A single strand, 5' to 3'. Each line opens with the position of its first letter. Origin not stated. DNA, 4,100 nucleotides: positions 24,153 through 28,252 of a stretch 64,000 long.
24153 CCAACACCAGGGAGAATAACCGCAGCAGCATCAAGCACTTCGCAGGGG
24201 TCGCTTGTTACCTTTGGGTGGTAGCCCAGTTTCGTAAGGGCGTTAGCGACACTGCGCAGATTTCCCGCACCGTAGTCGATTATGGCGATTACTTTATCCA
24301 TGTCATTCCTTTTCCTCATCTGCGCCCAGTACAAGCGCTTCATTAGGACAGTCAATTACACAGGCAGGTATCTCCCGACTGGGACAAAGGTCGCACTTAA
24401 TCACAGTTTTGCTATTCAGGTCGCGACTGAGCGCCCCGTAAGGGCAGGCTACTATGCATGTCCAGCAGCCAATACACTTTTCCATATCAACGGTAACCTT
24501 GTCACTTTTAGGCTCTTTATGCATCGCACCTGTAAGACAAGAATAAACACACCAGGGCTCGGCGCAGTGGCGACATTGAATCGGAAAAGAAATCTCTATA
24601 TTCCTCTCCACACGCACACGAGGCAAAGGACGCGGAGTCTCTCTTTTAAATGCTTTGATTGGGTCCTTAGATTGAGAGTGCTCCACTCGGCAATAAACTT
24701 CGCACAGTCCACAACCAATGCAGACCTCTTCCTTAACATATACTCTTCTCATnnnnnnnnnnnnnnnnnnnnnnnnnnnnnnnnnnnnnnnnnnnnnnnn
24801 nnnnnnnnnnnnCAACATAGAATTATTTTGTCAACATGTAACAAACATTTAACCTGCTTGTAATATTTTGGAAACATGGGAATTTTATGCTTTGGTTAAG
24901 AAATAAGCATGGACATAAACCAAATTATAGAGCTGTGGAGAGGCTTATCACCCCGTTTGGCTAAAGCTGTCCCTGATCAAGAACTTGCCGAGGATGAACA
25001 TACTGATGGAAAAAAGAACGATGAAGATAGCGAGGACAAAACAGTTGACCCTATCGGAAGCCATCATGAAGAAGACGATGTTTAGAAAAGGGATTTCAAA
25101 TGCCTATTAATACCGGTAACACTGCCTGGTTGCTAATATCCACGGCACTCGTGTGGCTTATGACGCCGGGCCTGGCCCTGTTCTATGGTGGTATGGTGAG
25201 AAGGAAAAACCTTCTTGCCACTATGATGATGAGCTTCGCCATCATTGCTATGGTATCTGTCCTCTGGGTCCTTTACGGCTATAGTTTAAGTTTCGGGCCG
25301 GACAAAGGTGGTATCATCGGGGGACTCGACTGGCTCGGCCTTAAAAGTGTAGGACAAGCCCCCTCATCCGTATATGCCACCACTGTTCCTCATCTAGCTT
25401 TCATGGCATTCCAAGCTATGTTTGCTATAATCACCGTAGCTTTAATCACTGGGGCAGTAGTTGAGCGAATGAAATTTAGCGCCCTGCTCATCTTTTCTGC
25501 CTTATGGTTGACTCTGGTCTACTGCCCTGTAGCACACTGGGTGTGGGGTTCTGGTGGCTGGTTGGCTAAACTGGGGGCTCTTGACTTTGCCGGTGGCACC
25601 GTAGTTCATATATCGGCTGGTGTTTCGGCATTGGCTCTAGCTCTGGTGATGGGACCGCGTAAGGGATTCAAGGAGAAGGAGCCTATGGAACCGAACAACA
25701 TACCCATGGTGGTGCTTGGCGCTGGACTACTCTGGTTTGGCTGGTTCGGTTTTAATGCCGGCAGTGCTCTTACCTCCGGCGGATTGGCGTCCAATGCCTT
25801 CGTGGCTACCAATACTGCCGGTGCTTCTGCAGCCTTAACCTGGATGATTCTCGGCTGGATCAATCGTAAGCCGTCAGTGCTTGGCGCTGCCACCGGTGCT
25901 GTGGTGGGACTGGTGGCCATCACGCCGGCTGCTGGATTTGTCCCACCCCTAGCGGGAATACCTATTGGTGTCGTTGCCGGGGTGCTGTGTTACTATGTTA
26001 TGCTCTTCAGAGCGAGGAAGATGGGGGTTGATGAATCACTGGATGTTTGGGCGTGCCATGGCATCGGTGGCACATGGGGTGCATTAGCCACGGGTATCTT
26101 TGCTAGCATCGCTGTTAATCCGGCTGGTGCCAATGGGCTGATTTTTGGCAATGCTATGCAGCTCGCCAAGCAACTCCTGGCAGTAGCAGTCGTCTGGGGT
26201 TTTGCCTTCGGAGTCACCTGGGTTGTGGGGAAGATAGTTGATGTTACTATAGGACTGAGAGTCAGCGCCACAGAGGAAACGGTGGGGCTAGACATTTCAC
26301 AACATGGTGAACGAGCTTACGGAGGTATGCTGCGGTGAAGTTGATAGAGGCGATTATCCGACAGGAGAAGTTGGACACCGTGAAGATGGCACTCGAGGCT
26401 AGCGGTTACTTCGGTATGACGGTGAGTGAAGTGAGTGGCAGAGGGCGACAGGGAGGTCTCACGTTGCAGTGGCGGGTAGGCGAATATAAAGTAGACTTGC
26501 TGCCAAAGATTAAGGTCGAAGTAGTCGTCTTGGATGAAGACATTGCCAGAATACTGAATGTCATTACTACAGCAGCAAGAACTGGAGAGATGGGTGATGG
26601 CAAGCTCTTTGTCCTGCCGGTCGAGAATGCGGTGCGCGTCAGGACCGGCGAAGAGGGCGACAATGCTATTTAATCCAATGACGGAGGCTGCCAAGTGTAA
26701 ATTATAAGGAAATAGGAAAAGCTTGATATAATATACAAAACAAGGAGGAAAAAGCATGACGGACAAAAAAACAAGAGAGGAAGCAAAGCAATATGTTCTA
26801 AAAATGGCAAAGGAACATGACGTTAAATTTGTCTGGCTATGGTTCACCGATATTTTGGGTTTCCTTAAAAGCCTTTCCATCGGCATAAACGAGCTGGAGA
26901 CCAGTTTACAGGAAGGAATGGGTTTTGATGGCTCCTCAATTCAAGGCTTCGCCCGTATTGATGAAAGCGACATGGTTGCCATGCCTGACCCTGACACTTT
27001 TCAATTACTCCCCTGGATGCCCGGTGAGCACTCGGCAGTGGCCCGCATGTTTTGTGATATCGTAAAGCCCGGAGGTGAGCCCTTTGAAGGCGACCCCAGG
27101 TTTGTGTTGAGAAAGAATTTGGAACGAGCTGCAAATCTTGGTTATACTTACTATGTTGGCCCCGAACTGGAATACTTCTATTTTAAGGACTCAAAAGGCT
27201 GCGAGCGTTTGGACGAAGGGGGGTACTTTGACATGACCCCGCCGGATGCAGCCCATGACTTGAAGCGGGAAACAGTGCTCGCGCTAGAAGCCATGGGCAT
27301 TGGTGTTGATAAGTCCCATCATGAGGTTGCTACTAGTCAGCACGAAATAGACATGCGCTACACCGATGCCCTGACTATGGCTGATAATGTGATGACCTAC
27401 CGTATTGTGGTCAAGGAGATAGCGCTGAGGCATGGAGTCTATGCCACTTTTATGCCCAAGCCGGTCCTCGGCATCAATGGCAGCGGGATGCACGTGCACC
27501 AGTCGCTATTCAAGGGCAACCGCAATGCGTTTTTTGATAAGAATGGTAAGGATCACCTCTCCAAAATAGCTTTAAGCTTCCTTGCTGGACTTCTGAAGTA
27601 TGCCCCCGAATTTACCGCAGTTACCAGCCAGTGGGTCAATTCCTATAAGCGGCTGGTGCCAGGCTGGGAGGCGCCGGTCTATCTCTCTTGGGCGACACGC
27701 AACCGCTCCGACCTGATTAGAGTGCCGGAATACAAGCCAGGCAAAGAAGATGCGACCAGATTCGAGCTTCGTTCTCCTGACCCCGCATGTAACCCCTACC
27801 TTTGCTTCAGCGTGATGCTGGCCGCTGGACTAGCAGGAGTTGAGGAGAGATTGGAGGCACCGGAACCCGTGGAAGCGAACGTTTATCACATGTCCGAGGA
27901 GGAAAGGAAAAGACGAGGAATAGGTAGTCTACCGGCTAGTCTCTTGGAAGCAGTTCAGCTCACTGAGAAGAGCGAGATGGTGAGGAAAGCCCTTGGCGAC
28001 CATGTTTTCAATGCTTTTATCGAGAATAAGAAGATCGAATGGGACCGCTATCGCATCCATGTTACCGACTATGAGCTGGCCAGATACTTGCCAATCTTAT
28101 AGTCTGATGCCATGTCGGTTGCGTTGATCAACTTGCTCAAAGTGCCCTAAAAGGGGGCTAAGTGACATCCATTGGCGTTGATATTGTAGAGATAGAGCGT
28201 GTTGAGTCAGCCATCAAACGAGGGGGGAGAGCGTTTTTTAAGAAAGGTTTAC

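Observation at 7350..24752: Duplicated hisF-gltB(FMN) gene pair, with hisH embedded in a split archaeal-type glutamate synthase operon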

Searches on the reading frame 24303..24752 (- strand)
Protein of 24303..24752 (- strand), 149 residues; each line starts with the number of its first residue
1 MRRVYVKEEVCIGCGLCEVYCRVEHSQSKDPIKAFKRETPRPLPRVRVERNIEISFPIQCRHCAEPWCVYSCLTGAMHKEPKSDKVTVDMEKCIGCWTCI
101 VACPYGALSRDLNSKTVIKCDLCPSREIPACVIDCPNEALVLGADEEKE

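Call 4: search_protein_families(library=pfam, proteins=[window:24303-24752:-])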
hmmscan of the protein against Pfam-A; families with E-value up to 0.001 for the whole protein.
window:24303-24752:- (149 aa): 11 families
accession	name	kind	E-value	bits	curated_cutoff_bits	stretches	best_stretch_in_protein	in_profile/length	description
PF13247.11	Fer4_11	-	1.7e-17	63.8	26.2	1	56-143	6-98/100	4Fe-4S dicluster domain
PF13187.11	Fer4_9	-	3.9e-11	43.2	27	3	59-107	1-51/52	4Fe-4S dicluster domain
PF12838.12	Fer4_7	-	6.4e-11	43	27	1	59-107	1-52/52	4Fe-4S dicluster domain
PF00037.32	Fer4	-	1.1e-10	41.4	21.1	1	86-108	1-23/24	4Fe-4S binding domain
PF12837.12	Fer4_6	-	4.1e-10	39.5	25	1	85-108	1-24/24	4Fe-4S binding domain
PF12797.12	Fer4_2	-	3.3e-07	30.3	24.5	2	85-105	2-22/22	4Fe-4S binding domain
PF13237.11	Fer4_10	-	3.3e-06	27.4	25.5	1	58-104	7-53/53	4Fe-4S dicluster domain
PF12800.12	Fer4_4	-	6.2e-06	26.6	24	0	91-106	2-17/17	4Fe-4S binding domain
PF14697.11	Fer4_21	-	9.2e-06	26.1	35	0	58-105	9-53/59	4Fe-4S dicluster domain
PF25160.1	LdpA_Fe-S-bd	-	0.00036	20.7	27.6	0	62-108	4-43/49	LdpA Fe-S cluster-binding domain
PF13484.11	Fer4_16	-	0.00076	20.6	30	0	92-113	1-21/66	4Fe-4S double cluster binding domain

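Call 7: search_protein_families(library=ncbifam, proteins=[window:24303-24752:-])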
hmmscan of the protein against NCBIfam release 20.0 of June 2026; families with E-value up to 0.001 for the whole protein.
window:24303-24752:- (149 aa): 48 families (the best 25 are shown)
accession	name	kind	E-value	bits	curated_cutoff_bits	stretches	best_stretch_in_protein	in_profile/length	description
TIGR02951.1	DMSO_dmsB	equivalog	1.1e-25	90.6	214.1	1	55-146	59-154/161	DMSO/selenate family reductase complex B subunit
NF009408.0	PRK12769.1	equivalog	1.8e-25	89.2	1003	1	6-146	7-148/659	formate-dependent uric acid utilization protein AegA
NF007658.0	PRK10330.1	equivalog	7e-24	84.3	260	1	4-141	5-153/181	electron transport protein HydN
NF009451.0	PRK12809.1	equivalog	7.5e-22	77.4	1154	1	9-145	10-139/639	formate-dependent uric acid utilization protein YgfT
NF045766.1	PhenlGlyoxDHPadI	equivalog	4.5e-20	71.8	700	1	6-141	9-134/443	NADH-dependent phenylglyoxylate dehydrogenase subunit beta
NF045715.1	sulf_resp_HmcB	equivalog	1.2e-19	70.6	420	1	57-146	104-199/307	sulfate respiration complex iron-sulfur protein HmcB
TIGR03149.1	cyt_nit_nrfC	equivalog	1.9e-19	69.9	377.6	1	7-145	44-184/225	cytochrome c nitrite reductase Fe-S protein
NF008134.0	PRK10882.1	equivalog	2.1e-19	69.8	263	1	59-147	112-210/329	hydrogenase 2 operon protein HybA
NF041715.1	arsenate_red_ArrB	equivalog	1e-17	64.5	450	1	9-110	10-106/233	arsenate respiratory reductase iron-sulfur subunit ArrB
NF011569.0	PRK14993.1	equivalog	2.5e-16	59.9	416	1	9-143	51-186/244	tetrathionate reductase subunit TtrB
NF045797.1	DsrO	equivalog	1.2e-13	51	200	1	52-143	95-200/235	sulfate reduction electron transfer complex DsrMKJOP subunit DsrO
TIGR01582.1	FDH-beta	equivalog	1.4e-13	50.6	334.7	1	59-147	92-184/283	formate dehydrogenase subunit beta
TIGR03478.1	DMSO_red_II_bet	subfamily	2.5e-13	49.6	480.7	1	57-146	128-221/321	DMSO reductase family type II enzyme, iron-sulfur subunit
NF007382.0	PRK09898.1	equivalog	8e-13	48.4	213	1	59-140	122-198/208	ferredoxin-like protein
NF042979.1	EthbenzDh_ebdB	equivalog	1.4e-12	47.1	740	1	58-143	151-240/354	ethylbenzene dehydrogenase subunit beta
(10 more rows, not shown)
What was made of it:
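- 24303..24752 (-): Polyferredoxin, first gene of the operon. Fer4_11; AegA/HydN-like (calls 4, 7)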

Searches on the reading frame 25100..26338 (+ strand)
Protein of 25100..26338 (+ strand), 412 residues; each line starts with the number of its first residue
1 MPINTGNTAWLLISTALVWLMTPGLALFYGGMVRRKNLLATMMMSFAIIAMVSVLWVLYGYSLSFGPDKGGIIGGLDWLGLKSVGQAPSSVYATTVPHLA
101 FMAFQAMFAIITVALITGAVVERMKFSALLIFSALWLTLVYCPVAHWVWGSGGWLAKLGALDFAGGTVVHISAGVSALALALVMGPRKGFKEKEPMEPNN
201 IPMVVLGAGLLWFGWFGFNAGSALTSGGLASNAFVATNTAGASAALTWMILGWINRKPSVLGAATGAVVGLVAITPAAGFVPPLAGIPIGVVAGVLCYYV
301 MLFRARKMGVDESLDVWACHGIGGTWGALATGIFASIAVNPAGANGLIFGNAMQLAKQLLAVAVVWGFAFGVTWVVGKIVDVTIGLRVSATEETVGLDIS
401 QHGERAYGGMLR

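Call 4: search_protein_families(library=pfam, proteins=[window:25100-26338:+])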
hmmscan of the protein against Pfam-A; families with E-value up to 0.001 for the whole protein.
window:25100-26338:+ (412 aa): 1 family
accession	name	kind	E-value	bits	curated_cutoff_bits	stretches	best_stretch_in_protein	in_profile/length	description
PF00909.26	Ammonium_transp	-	1.3e-131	439.4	23.2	1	9-407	1-399/399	Ammonium Transporter Family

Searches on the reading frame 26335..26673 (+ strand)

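Call 63: search_protein_families(library=pfam, proteins=[window:26335-26673:+], max_evalue=0.00001)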
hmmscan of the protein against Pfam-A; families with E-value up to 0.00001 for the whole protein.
window:26335-26673:+ (112 aa): 1 family
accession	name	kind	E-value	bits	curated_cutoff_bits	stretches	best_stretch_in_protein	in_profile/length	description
PF00543.27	P-II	-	5.4e-31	107.4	25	1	1-106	1-102/102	Nitrogen regulatory protein P-II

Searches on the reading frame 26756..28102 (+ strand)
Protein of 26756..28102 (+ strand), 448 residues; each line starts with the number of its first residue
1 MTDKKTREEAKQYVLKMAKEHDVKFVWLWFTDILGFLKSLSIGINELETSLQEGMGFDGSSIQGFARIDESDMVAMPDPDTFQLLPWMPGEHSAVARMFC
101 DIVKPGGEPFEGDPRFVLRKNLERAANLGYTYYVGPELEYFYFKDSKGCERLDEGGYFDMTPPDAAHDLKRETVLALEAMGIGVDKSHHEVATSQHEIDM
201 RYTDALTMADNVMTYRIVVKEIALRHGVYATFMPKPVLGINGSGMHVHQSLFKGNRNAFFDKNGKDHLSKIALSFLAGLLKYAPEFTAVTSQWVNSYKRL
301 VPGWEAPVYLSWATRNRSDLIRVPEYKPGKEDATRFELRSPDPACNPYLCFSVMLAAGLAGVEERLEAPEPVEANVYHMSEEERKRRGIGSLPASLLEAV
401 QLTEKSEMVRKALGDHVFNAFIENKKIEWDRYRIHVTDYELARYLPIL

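Call 4: search_protein_families(library=pfam, proteins=[window:26756-28102:+])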
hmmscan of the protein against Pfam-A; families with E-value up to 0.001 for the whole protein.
window:26756-28102:+ (448 aa): 2 families
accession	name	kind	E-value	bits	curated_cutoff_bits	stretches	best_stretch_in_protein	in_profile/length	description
PF00120.29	Gln-synt_C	-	2.2e-126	422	24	1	112-444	2-344/344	Glutamine synthetase, catalytic domain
PF03951.24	Gln-synt_N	-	1.7e-30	104.9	33.4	1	22-105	1-82/82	Glutamine synthetase, beta-Grasp domain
